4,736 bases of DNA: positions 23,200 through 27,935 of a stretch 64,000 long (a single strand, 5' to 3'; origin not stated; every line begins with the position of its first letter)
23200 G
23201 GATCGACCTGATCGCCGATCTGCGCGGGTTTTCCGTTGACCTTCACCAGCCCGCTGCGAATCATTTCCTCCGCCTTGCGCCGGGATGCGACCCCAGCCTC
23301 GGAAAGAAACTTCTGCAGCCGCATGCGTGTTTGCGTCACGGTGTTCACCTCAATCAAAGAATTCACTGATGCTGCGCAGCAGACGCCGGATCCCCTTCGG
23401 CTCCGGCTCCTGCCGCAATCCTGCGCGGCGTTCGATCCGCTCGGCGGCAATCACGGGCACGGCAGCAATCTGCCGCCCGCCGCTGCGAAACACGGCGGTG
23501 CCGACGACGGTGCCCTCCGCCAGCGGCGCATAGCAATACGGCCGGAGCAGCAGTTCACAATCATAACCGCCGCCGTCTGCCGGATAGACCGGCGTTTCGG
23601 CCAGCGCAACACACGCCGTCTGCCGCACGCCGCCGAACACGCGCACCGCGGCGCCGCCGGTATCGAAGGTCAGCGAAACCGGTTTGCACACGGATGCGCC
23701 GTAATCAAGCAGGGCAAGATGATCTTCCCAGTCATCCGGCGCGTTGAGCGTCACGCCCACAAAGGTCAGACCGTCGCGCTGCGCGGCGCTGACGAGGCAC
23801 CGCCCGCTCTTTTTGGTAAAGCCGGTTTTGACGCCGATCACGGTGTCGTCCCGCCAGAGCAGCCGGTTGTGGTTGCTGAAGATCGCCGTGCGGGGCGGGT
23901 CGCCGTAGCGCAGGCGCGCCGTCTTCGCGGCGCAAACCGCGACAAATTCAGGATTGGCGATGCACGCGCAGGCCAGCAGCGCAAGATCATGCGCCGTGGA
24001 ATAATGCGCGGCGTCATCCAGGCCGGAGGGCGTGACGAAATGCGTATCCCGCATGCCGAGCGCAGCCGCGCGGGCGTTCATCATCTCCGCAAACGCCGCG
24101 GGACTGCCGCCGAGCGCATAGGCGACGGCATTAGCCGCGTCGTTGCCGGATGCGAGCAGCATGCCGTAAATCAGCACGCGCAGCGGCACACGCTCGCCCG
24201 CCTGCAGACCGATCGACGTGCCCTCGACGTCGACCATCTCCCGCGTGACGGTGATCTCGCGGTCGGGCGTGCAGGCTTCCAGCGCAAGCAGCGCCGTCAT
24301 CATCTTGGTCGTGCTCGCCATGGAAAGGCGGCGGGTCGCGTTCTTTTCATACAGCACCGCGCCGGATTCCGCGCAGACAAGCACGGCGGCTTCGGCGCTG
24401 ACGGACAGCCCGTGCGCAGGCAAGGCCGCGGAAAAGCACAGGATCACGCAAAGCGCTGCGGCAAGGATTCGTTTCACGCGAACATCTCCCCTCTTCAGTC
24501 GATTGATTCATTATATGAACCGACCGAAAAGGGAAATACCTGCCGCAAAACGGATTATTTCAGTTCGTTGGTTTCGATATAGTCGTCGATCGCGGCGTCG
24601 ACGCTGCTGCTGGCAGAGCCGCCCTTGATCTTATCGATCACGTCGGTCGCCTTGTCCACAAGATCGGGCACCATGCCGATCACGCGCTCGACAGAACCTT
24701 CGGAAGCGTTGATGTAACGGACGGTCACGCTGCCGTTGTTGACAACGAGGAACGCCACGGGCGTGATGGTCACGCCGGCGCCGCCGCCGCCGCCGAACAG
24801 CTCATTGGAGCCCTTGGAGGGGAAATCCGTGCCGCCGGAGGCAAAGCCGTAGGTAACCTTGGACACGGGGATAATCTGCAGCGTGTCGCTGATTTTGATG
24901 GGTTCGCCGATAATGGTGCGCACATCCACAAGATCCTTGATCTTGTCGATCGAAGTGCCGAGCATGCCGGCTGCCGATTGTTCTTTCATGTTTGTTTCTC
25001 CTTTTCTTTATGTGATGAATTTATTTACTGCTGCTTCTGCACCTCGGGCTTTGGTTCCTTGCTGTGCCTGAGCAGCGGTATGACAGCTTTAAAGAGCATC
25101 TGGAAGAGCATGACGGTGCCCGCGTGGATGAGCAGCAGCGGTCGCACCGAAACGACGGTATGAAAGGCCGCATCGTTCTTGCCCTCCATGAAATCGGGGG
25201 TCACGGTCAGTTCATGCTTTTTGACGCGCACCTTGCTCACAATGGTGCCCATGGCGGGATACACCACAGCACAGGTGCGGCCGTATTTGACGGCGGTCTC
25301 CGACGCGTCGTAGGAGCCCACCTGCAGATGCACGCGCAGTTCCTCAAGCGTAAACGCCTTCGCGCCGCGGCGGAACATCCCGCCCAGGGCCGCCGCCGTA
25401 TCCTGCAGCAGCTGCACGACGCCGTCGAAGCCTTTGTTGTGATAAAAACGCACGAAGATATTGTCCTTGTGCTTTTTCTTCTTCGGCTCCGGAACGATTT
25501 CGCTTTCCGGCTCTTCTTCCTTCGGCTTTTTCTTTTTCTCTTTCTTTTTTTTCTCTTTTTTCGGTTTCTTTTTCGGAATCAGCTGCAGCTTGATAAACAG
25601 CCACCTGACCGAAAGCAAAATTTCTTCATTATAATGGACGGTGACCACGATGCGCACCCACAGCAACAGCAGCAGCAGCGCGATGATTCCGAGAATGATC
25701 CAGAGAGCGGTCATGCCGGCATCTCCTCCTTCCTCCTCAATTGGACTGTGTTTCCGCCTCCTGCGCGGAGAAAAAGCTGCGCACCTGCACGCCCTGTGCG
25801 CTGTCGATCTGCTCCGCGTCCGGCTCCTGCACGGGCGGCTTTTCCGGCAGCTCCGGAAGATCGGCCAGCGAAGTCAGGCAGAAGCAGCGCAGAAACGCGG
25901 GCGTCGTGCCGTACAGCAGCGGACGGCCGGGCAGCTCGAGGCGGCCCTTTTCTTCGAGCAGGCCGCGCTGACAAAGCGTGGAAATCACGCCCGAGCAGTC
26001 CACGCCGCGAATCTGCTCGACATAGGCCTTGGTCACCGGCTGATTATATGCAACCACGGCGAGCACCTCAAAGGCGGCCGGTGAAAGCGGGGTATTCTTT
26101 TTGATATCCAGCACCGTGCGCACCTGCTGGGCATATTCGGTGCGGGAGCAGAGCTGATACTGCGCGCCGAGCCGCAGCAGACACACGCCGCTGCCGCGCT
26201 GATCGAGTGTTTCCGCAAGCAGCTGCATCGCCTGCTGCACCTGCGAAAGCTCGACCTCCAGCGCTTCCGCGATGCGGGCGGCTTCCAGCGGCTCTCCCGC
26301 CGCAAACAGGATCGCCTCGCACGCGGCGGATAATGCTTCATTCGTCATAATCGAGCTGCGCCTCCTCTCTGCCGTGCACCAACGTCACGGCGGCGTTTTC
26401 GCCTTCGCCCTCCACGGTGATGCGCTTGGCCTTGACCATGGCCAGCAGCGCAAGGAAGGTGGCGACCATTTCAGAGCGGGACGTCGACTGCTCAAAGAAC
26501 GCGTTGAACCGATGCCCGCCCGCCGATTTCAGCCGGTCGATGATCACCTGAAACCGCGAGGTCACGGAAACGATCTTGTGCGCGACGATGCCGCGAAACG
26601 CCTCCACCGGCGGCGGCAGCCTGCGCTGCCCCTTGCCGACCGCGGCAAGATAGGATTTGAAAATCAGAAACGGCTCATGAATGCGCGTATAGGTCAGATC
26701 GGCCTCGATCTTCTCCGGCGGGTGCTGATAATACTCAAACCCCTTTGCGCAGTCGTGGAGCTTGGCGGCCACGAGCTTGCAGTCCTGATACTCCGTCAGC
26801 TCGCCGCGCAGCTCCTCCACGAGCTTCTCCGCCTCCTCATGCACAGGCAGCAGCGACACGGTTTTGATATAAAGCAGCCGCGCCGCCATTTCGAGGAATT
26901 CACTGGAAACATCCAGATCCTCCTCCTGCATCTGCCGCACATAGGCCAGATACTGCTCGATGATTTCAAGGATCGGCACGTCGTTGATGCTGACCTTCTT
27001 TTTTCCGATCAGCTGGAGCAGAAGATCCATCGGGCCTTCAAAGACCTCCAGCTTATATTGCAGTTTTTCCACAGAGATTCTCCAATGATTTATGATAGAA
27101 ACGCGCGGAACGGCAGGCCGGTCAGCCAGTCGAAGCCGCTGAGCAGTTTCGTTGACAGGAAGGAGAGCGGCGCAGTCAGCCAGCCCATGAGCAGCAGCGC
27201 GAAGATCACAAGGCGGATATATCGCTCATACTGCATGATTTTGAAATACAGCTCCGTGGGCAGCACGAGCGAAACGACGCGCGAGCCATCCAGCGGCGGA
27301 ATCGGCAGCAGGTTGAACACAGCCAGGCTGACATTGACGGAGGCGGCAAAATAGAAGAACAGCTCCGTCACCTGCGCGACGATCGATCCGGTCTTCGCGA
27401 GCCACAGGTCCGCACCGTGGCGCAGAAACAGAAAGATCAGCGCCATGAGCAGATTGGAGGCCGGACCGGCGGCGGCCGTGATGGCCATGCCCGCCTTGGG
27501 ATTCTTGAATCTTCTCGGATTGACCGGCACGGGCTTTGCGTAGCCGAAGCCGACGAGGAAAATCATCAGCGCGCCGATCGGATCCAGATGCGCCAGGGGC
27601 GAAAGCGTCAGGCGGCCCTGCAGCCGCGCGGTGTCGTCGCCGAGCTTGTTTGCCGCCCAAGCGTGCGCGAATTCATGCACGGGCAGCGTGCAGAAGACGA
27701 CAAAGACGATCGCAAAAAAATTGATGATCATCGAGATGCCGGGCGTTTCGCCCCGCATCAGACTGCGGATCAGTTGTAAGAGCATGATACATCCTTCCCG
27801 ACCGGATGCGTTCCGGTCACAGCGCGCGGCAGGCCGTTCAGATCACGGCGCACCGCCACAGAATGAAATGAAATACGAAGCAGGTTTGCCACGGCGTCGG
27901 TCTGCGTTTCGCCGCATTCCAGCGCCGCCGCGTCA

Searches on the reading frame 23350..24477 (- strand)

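Call 56: search_protein_families(library=pfam, proteins=[window:23350-24477:-], max_evalue=0.001)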
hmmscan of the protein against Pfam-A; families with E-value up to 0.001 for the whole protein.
window:23350-24477:- (375 aa): 4 families
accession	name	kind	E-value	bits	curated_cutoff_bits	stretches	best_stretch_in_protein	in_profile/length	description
PF00768.25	Peptidase_S11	-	3.4e-56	190.8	27.6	1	24-247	8-238/239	D-alanyl-D-alanine carboxypeptidase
PF13354.11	Beta-lactamase2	-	3.6e-10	40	22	1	43-168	13-142/214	Beta-lactamase enzyme family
PF02113.21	Peptidase_S13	-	6.4e-05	22.3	22.8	1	29-76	18-66/444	D-Ala-D-Ala carboxypeptidase 3 (S13) family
PF07943.18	PBP5_C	-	0.00073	20.1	21.2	0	316-350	57-91/91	Penicillin-binding protein 5, C-terminal domain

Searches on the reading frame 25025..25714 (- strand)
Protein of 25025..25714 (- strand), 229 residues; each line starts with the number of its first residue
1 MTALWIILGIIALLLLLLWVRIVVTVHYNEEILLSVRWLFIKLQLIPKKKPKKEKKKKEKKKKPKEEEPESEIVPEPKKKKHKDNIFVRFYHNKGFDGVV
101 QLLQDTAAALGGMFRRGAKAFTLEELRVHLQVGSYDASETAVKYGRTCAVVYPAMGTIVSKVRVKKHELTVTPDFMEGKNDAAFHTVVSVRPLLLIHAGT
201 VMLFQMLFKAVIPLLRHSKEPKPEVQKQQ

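Call 56: search_protein_families(library=pfam, proteins=[window:25025-25714:-], max_evalue=0.001)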
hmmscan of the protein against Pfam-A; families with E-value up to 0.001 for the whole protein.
window:25025-25714:- (229 aa): 1 family
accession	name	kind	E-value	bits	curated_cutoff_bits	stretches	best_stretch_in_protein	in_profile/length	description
PF11167.13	DUF2953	-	3e-09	37.3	22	1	130-177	1-48/53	Protein of unknown function (DUF2953)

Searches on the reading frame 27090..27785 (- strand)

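Call 56: search_protein_families(library=pfam, proteins=[window:27090-27785:-], max_evalue=0.001)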
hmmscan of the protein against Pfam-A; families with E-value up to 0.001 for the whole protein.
window:27090-27785:- (231 aa): 1 family
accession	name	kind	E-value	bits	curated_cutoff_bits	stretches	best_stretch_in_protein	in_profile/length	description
PF02163.28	Peptidase_M50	-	2.3e-16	60.3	27.2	2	133-199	152-219/221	Peptidase family M50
